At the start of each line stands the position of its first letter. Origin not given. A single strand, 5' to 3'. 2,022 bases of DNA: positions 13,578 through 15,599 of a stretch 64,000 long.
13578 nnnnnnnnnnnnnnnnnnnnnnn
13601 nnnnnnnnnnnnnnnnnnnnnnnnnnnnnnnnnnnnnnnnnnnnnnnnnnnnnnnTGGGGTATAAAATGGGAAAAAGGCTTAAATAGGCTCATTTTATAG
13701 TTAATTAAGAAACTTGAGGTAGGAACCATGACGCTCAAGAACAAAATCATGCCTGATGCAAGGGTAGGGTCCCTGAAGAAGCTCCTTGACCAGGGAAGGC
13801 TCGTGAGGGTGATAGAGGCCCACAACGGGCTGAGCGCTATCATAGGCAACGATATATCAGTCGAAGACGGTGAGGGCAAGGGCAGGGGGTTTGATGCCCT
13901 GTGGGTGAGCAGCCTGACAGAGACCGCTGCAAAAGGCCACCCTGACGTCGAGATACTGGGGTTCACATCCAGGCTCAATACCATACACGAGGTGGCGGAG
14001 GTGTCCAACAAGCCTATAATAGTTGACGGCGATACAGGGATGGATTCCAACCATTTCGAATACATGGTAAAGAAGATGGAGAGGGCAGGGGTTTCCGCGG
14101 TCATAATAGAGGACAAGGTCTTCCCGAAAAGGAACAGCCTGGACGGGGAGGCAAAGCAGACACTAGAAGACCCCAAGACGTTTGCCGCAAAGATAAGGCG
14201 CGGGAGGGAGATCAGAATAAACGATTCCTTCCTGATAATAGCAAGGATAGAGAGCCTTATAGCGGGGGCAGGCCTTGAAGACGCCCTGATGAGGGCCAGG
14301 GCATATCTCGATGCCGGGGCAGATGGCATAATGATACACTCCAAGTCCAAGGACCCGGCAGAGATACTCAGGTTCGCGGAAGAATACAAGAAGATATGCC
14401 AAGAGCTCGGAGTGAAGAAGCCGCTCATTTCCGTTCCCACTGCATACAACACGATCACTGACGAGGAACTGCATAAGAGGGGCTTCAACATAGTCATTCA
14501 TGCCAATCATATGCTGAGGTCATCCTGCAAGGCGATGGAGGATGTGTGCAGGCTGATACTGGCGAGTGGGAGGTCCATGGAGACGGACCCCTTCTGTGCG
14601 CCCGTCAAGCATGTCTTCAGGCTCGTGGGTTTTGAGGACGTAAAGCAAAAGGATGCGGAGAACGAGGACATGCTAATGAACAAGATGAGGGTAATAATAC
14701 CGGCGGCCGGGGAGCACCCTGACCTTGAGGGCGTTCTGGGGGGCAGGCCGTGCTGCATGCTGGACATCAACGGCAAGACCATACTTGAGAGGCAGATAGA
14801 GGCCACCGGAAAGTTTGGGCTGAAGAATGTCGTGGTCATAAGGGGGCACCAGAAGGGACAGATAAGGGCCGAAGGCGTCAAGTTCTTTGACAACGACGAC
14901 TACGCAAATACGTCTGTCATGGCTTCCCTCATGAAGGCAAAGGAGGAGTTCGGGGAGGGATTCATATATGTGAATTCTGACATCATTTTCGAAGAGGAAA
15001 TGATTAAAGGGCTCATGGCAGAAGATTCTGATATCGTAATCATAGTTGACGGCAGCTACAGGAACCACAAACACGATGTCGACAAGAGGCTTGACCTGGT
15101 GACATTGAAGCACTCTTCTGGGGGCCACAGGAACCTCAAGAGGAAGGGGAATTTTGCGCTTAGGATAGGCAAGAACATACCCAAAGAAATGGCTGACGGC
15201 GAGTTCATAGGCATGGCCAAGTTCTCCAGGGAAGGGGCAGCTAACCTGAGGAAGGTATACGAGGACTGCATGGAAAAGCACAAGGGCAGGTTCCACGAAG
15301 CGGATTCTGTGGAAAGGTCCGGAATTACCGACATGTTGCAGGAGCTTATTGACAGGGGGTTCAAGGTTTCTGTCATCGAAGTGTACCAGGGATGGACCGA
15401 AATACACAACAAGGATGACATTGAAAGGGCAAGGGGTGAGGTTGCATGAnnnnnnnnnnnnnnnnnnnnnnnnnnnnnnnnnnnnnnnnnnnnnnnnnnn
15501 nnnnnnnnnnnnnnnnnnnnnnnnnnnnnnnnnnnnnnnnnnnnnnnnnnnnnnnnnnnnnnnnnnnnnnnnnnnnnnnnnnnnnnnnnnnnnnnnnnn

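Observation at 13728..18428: Phosphonate (C-P) biosynthesis operon inside an archaeal glycosylation island, predicted to make nucleotide-activated 2-hydroxyethylphosphonate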

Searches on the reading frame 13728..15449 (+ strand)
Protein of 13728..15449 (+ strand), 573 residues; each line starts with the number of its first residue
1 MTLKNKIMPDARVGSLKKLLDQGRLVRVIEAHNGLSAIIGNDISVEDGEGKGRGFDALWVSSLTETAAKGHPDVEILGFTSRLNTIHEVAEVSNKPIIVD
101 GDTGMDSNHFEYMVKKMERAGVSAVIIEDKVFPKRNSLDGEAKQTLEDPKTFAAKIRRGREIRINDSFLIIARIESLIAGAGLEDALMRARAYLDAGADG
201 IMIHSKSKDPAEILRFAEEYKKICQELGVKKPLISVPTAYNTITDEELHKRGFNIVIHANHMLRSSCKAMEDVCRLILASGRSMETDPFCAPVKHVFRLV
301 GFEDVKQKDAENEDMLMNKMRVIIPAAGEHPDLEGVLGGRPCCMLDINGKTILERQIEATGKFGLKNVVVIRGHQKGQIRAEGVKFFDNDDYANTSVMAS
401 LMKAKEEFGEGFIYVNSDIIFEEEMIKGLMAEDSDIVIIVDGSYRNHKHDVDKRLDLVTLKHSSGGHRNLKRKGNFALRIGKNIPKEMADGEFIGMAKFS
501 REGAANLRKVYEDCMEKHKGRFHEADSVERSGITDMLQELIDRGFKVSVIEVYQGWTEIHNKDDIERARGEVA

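Call 3: search_protein_families(library=pfam, proteins=[window:13728-15449:+])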
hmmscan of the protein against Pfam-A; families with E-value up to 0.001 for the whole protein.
window:13728-15449:+ (573 aa): 2 families
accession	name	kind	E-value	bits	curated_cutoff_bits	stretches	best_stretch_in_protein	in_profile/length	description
PF13714.12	PEP_mutase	-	9.7e-51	173.1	31.5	1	16-277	1-239/240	Phosphoenolpyruvate phosphomutase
PF12804.13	NTP_transf_3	-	4.1e-08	34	27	1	341-447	15-129/160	MobA-like NTP transferase domain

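Call 4: search_protein_families(library=ncbifam, proteins=[window:13728-15449:+])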
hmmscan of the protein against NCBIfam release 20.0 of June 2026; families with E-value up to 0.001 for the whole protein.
window:13728-15449:+ (573 aa): 12 families
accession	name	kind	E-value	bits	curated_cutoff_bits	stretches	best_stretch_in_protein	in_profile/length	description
TIGR02320.1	PEP_mutase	equivalog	5.9e-103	343.7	319.55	1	16-301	1-281/284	phosphoenolpyruvate mutase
TIGR02321.1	Pphn_pyruv_hyd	equivalog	3.9e-48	164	374.4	1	15-308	6-284/290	phosphonopyruvate hydrolase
TIGR02317.1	prpB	equivalog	4.7e-35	121.2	354.4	1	15-310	4-280/285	methylisocitrate lyase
NF008455.0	PRK11320.1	equivalog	6.2e-25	88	353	1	50-305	35-282/295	methylisocitrate lyase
TIGR02319.1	CPEP_Pphonmut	equivalog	1.5e-13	50.7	420.05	1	54-257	36-231/294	carboxyvinyl-carboxyphosphonate phosphorylmutase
TIGR03992.1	Arch_glmU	subfamily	4.4e-10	39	292.1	1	320-440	1-128/393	bifunctional sugar-1-phosphate nucleotidylyltransferase/acetyltransferase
NF041173.1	Sug_nt_acttase_Thmprot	equivalog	5.2e-07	29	600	1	320-440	1-127/405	bifunctional sugar-1-phosphate nucleotidylyltransferase/acetyltransferase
NF041313.1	UDPGP_AglF_Halo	equivalog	1.7e-06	27.7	400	1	320-425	1-112/234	UTP--glucose-1-phosphate uridylyltransferase AglF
TIGR03310.1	matur_MocA_YgfJ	equivalog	0.00037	20.5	186.45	1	339-429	14-111/188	molybdenum cofactor cytidylyltransferase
NF045665.1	NTPtran_DVU1551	equivalog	0.00037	19.7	315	1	343-410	19-93/359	DVU_1551 family NTP transferase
NF041135.1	IPPtranDIPPsyn_Thcocales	equivalog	0.00045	19.3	580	0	321-433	2-116/419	bifunctional L-myo-inositol-1-phosphate cytidylyltransferase/CDP-L-myo-inositol myo-inositolphosphotransferase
TIGR01208.1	rmlA_long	equivalog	0.00057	18.9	320.25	0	532-568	194-230/353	glucose-1-phosphate thymidylyltransferase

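Call 13: find_homologous_proteins(query=window:13728-15449:+)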
Query window:13728-15449:+ (573 aa): 7999 proteins with E <= 0.001 among 8000 candidates; the best 120 are listed.
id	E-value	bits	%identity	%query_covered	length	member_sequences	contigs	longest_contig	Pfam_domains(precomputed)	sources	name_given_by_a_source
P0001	0.0e+0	1277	100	100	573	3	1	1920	PF13714.13,PF12804.14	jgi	-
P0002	2.1e-241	820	63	100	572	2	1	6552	PF13714.13,PF12804.14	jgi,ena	-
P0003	8.9e-216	736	59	99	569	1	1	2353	PF13714.13,PF12804.14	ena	-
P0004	5.0e-213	727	58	99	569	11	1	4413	PF13714.13,PF12804.14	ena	-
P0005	6.0e-210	717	58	99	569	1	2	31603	PF13714.13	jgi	-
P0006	1.1e-206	706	57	99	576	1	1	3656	PF13714.13,PF12804.14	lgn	-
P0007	2.3e-200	685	54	100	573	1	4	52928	PF13714.13,PF12804.14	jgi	-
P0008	1.6e-196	672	54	99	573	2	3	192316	PF13714.13,PF12804.14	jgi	jgi:phosphoenolpyruvate phosphomutase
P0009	5.6e-196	670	54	99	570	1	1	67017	PF13714.13,PF12804.14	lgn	-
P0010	6.7e-196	670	55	100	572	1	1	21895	PF13714.13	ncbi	-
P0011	2.0e-193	662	53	100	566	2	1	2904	PF13714.13,PF12804.14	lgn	-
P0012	3.7e-193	661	54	100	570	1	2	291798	PF13714.13,PF12804.14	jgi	-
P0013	7.8e-193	660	54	100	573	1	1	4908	PF13714.13,PF12804.14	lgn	-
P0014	1.5e-191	656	53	100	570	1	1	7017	PF13714.13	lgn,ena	-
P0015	4.7e-191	654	54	99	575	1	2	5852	PF13714.13,PF12804.14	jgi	jgi:phosphoenolpyruvate phosphomutase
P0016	6.3e-191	654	54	99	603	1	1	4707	PF13714.13,PF12804.14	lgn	-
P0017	9.9e-191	653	54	99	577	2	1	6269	PF13714.13,PF12804.14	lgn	-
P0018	7.1e-190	650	52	99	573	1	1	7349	PF13714.13,PF01128.26,PF12804.14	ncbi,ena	-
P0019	8.9e-190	650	53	99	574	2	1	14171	PF13714.13,PF12804.14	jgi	-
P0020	1.1e-189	650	54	99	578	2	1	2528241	PF13714.13,PF12804.14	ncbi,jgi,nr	ncbi:MAG: phosphoenolpyruvate mutase [Nitrospinaceae bacterium]|jgi:phosphoenolpyruvate phosphomutas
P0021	6.9e-189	647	53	100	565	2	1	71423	PF13714.13,PF12804.14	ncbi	-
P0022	1.8e-188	646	54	99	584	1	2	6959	PF13714.13,PF12804.14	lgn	-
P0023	3.9e-188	645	53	99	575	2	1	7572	PF13714.13,PF01128.26,PF12804.14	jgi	-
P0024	1.6e-187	643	52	99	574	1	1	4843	PF13714.13,PF12804.14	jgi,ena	-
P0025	2.2e-187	642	52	99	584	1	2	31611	PF13714.13,PF12804.14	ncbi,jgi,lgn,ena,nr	ncbi:MAG: phosphoenolpyruvate mutase [Nitrospinae bacterium CG11_big_fil_rev_8_21_14_0_20_56_8]|nr:M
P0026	2.8e-187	642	53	99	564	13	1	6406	PF13714.13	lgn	-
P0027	4.5e-187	641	53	99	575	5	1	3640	PF13714.13,PF01128.26,PF12804.14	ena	-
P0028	6.2e-187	641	53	100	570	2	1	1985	PF13714.13,PF12804.14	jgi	jgi:phosphoenolpyruvate phosphomutase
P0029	1.6e-186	639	53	99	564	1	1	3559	PF13714.13,PF12804.14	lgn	-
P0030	2.1e-186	639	52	99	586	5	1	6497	PF13714.13,PF12804.14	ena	-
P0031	2.6e-186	639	52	99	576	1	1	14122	PF13714.13,PF12804.14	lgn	-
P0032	4.8e-186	638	53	99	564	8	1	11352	PF13714.13,PF12804.14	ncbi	-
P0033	6.6e-186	637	52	100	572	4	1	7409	PF13714.13,PF12804.14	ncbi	-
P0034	1.1e-185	636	52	99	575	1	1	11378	PF13714.13,PF12804.14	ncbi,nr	ncbi:MAG: phosphoenolpyruvate mutase [Nitrospinota bacterium]|nr:phosphoenolpyruvate mutase [Nitrosp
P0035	1.2e-185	636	53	99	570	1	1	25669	PF13714.13,PF12804.14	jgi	jgi:phosphoenolpyruvate phosphomutase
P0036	1.5e-185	636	53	99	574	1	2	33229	PF13714.13,PF12804.14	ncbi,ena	ncbi:MAG: phosphoenolpyruvate mutase [Nanoarchaeota archaeon]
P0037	2.2e-185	635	51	100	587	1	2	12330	PF13714.13,PF12804.14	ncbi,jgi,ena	-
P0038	5.6e-185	634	51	99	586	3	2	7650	PF13714.13,PF12804.14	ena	-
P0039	8.7e-185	634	51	99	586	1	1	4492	PF13714.13,PF12804.14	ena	-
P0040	1.3e-184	633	51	99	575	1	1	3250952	PF13714.13,PF12804.14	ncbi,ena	-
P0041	1.7e-184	633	52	98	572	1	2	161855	PF13714.13,PF12804.14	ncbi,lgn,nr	ncbi:MAG: phosphoenolpyruvate mutase [Candidatus Marinimicrobia bacterium]|nr:phosphoenolpyruvate mu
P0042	2.6e-184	632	51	99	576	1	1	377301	PF13714.13,PF12804.14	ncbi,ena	-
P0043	2.8e-184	632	50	99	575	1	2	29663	PF13714.13,PF12804.14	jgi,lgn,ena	-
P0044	3.0e-184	632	50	99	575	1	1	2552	PF13714.13,PF12804.14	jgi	-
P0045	3.1e-184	632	51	99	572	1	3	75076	PF13714.13,PF12804.14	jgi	-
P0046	4.5e-184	631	50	99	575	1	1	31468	PF13714.13,PF12804.14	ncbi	-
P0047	4.7e-184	631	51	99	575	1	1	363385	PF13714.13,PF12804.14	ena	-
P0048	5.0e-184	631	52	99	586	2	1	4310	PF13714.13,PF12804.14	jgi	-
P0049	5.6e-184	631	52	99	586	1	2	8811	PF13714.13,PF12804.14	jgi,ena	-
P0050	6.2e-184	631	52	99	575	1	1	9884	PF13714.13,PF12804.14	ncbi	ncbi:MAG: phosphoenolpyruvate mutase [Nitrospinaceae bacterium]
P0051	6.9e-184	631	53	97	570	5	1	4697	PF13714.13,PF12804.14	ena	-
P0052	8.0e-184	630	52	98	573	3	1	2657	PF13714.13,PF12804.14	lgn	-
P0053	9.2e-184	630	52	99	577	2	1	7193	PF13714.13,PF12804.14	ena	-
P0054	1.0e-183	630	52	99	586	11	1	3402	PF13714.13,PF12804.14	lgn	-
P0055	1.1e-183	630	52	98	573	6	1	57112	PF13714.13,PF12804.14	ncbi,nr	ncbi:MAG: Phosphonopyruvate hydrolase [Candidatus Marinimicrobia bacterium]|nr:Phosphonopyruvate hyd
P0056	1.3e-183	630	52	99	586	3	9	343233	PF13714.13,PF12804.14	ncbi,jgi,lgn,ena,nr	ncbi:MAG: phosphoenolpyruvate mutase [Nitrospinae bacterium CG11_big_fil_rev_8_21_14_0_20_45_15]|nr:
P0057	1.4e-183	629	51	99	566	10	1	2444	PF13714.13,PF12804.14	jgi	-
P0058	2.1e-183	629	51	99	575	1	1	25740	PF13714.13,PF12804.14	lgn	-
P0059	3.2e-183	628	54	99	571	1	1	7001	PF13714.13,PF12804.14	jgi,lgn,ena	-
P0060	4.4e-183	628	51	99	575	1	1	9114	PF13714.13,PF12804.14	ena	-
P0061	5.4e-183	628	51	99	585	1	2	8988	PF13714.13,PF12804.14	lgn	-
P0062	7.4e-183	627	52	99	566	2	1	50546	PF13714.13,PF12804.14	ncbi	ncbi:MAG: phosphoenolpyruvate mutase [Promethearchaeota archaeon]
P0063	9.8e-183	627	50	99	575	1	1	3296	PF13714.13,PF12804.14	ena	-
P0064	1.0e-182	627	51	100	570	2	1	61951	PF13714.13,PF12804.14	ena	-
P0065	1.2e-182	627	51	99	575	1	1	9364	PF13714.13,PF12804.14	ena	-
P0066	1.3e-182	626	52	99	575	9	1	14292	PF13714.13,PF12804.14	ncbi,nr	ncbi:MAG: phosphoenolpyruvate mutase [Nitrospinota bacterium]|nr:phosphoenolpyruvate mutase [Nitrosp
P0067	1.3e-182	626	51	99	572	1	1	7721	PF13714.13,PF12804.14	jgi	-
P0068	1.3e-182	626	51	99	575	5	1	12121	PF13714.13,PF12804.14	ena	-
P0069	1.5e-182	626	52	99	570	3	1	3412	PF13714.13,PF12804.14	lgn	-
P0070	2.0e-182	626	52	99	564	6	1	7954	PF13714.13,PF12804.14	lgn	-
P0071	2.2e-182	626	51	99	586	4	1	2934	PF13714.13,PF12804.14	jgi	jgi:phosphoenolpyruvate phosphomutase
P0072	2.6e-182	625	50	99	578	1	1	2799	PF13714.13,PF12804.14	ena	-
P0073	2.9e-182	625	52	99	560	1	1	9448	PF13714.13,PF12804.14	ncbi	ncbi:MAG: phosphoenolpyruvate mutase [Promethearchaeota archaeon]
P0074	3.0e-182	625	50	99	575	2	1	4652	PF13714.13,PF12804.14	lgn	-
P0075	3.0e-182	625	51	99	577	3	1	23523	PF13714.13,PF12804.14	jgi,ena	-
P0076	3.3e-182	625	51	100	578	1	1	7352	PF13714.13,PF12804.14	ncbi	-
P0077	4.0e-182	625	51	99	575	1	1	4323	PF13714.13,PF12804.14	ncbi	-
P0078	4.3e-182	625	51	99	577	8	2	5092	PF13714.13,PF12804.14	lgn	-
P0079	4.6e-182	625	50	99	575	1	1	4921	PF13714.13,PF12804.14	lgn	-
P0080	5.5e-182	624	52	99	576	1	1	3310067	PF13714.13,PF12804.14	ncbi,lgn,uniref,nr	ncbi:MAG: phosphoenolpyruvate mutase [Candidatus Nitrohelix vancouverensis]|uniref:phosphoenolpyruva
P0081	6.7e-182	624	51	99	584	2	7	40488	PF13714.13,PF12804.14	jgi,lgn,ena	-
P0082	8.1e-182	624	50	99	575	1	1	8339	PF13714.13,PF12804.14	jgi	jgi:phosphoenolpyruvate phosphomutase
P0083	8.4e-182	624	51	99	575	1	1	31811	PF13714.13,PF12804.14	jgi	-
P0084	9.1e-182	624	52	100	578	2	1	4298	PF13714.13,PF12804.14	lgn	-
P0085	9.5e-182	623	50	99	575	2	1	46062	PF13714.13,PF12804.14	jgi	jgi:phosphoenolpyruvate phosphomutase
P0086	1.1e-181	623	50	99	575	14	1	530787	PF13714.13,PF12804.14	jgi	jgi:phosphoenolpyruvate phosphomutase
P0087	1.1e-181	623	50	99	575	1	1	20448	PF13714.13,PF12804.14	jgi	jgi:phosphoenolpyruvate phosphomutase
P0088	1.2e-181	623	52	99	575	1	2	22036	PF13714.13,PF12804.14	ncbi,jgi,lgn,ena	-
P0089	1.4e-181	623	52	100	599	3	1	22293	PF13714.13,PF12804.14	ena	-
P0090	1.5e-181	623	50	99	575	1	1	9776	PF13714.13,PF12804.14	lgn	-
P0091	1.6e-181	623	52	98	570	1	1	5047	PF13714.13,PF12804.14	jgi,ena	-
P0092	1.8e-181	623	52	99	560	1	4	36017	PF13714.13,PF12804.14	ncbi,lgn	ncbi:MAG: phosphoenolpyruvate mutase [Promethearchaeota archaeon]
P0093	2.7e-181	622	51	100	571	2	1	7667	PF13714.13,PF12804.14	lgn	-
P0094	2.9e-181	622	51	99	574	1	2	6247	PF13714.13,PF12804.14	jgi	jgi:phosphoenolpyruvate mutase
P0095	3.4e-181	622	52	99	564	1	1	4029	PF13714.13,PF12804.14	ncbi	-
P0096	3.5e-181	622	51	99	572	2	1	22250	PF13714.13,PF12804.14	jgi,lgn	jgi:phosphoenolpyruvate phosphomutase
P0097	6.5e-181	621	49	99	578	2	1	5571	PF13714.13,PF12804.14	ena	-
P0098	7.2e-181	621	50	99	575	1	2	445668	PF13714.13,PF12804.14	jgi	jgi:phosphoenolpyruvate mutase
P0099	7.6e-181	621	53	99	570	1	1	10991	PF13714.13,PF12804.14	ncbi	-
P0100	8.2e-181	620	53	99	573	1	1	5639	PF13714.13,PF12804.14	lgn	-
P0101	9.1e-181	620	51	99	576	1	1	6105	PF13714.13,PF12804.14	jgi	jgi:phosphoenolpyruvate phosphomutase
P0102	1.0e-180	620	53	98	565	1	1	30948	PF13714.13,PF12804.14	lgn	-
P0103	1.3e-180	620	51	99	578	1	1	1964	PF13714.13,PF12804.14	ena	-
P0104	1.4e-180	620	52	98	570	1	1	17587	PF13714.13,PF12804.14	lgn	-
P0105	1.6e-180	619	50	99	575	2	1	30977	PF13714.13,PF12804.14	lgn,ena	-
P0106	1.6e-180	619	51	99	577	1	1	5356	PF13714.13,PF12804.14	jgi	jgi:phosphoenolpyruvate phosphomutase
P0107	1.7e-180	619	51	99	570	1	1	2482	PF13714.13,PF12804.14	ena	-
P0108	2.5e-180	619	52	99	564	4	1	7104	PF13714.13,PF12804.14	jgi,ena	-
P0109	2.7e-180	619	51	99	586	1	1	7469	PF13714.13,PF12804.14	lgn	-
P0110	4.4e-180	618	53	97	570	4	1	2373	PF13714.13,PF12804.14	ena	-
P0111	5.6e-180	618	52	100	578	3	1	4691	PF13714.13,PF12804.14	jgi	jgi:phosphoenolpyruvate phosphomutase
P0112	6.4e-180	617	50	99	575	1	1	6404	PF13714.13,PF12804.14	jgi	jgi:phosphoenolpyruvate phosphomutase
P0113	6.4e-180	617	50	99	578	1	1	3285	PF13714.13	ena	-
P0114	6.4e-180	617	51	99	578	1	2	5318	PF00483.30,PF13714.13,PF12804.14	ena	-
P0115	7.9e-180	617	52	96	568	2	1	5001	PF13714.13,PF12804.14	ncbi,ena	-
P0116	9.1e-180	617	51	99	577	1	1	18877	PF13714.13,PF12804.14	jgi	jgi:phosphoenolpyruvate phosphomutase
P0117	1.0e-179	617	51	99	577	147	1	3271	PF13714.13,PF12804.14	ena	-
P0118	1.2e-179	617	51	99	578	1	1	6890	PF13714.13,PF12804.14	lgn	-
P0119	1.4e-179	616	50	99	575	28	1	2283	PF13714.13,PF12804.14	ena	-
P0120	1.4e-179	616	52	99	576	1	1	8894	PF13714.13,PF12804.14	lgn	-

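Call 20: find_related_loci(query=window:13728-15449:+, collection=genome_contigs, flank=10000)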
Query window:13728-15449:+ (573 aa) in genome_contigs; peptide patterns used: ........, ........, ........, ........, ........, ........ (x = any residue, [..] = any of these).
51 stretches matched a pattern, but none encodes a relative of the query by tblastn (E <= 1e-3).

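Call 22: find_related_loci(query=A1, collection=genome_contigs, flank=10000)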
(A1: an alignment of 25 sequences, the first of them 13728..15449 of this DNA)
Query A1 (573 aa) in genome_contigs; peptide patterns used: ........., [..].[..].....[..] (x = any residue, [..] = any of these).
600 stretches matched a pattern (row limit reached: there are more); 599 encode a relative of the query (tblastn E <= 1e-3); the best 80 are kept; 80 distinct loci.
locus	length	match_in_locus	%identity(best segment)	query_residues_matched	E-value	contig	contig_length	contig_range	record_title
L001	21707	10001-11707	52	1-572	0e+0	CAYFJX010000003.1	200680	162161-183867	MAG TPA_asm: uncultured Methanosarcinales archaeon isolate ERP019367_co2_72 genome assembly, contig: NODE_71_length_2006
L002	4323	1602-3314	51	1-568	0e+0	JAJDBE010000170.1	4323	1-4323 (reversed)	MAG: Nitrospinaceae bacterium isolate OFTM6 OFTM6_169, whole genome shotgun sequence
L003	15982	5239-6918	51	1-568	0e+0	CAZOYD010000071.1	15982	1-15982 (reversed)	MAG TPA_asm: uncultured archaeon isolate binchicken_co163_167 genome assembly, contig: NODE_5493_length_15982_cov_20.764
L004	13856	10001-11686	53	3-568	0e+0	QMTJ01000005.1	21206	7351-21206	MAG: Thermoplasmata archaeon isolate B24_G9 B24_Guay9_scaffold_01439, whole genome shotgun sequence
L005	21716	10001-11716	51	1-569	0e+0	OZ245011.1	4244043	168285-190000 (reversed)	MAG: Nitrospinaceae bacterium isolate 04370925-b84a-440d-9222-898c7f7ce6c7 genome assembly, chromosome: 1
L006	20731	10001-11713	50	1-568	0e+0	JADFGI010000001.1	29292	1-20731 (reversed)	MAG: Nitrospinota bacterium isolate B2T1L10 B2T1L10_NODE1902, whole genome shotgun sequence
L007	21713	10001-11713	49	1-568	0e+0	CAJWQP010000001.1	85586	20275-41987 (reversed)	MAG TPA_asm: uncultured Nitrospina sp. isolate ERR599109_bin.11_MetaBAT_v2.12.1_MAG genome assembly, contig: NODE_69_len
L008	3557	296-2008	50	1-568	0e+0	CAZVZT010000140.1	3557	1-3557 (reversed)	MAG TPA_asm: uncultured Nitrospinaceae bacterium isolate SRP308112_co1_22 genome assembly, contig: NODE_55493_length_355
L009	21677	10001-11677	52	1-568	0e+0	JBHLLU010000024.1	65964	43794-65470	MAG: Promethearchaeota archaeon isolate DZ1S.191 DZ1S.191@691, whole genome shotgun sequence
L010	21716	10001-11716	48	1-569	0e+0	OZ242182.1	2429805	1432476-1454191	MAG: Nitrospinales bacterium isolate ec82e2e8-b931-44c7-adfe-dcca6f622aa9 genome assembly, chromosome: 1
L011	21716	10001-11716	49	1-569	0e+0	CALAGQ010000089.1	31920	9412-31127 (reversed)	MAG TPA_asm: uncultured Nitrospina sp. isolate ERR2206756_bin.76_CONCOCT_v1.1_MAG genome assembly, contig: ERZ887841.471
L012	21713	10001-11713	51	1-568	0e+0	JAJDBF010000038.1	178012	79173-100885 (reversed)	MAG: Nitrospinaceae bacterium isolate OFTM7 OFTM7_37, whole genome shotgun sequence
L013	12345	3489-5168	50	1-568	0e+0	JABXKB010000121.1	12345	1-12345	MAG: Promethearchaeota archaeon isolate Hel_238_bin13 contig-145_10880, whole genome shotgun sequence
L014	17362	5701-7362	50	7-568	1e-180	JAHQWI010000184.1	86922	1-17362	MAG: Promethearchaeia archaeon isolate ABR03 NODE_69_length_86922_cov_5, whole genome shotgun sequence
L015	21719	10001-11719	49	1-569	1e-175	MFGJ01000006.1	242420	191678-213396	MAG: Candidatus Falkowbacteria bacterium RIFOXYC2_FULL_36_12 rifoxyc2_full_scaffold_69, whole genome shotgun sequence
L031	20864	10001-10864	49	9-300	1e-87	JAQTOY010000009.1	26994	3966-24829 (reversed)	MAG: Candidatus Nanoarchaeia archaeon isolate STB_103 NODE_3817_length_26994_cov_3.216995_Sandtown_B, whole genome shotg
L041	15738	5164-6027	50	9-300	4e-86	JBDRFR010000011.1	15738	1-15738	MAG: Nanoarchaeota archaeon isolate MEGAHIT-group-1.382 k141_7129118, whole genome shotgun sequence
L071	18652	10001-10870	49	7-300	9e-83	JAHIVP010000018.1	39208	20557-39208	MAG: Nanoarchaeota archaeon isolate MM_PC_MetaG.mb.86 MM_PC_MetaG.mb.86_k141_441621, whole genome shotgun sequence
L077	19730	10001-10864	48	9-300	2e-82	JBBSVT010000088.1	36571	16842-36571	MAG: Nanoarchaeota archaeon isolate H14-bin056_1 H14_bin056_1_000000000088, whole genome shotgun sequence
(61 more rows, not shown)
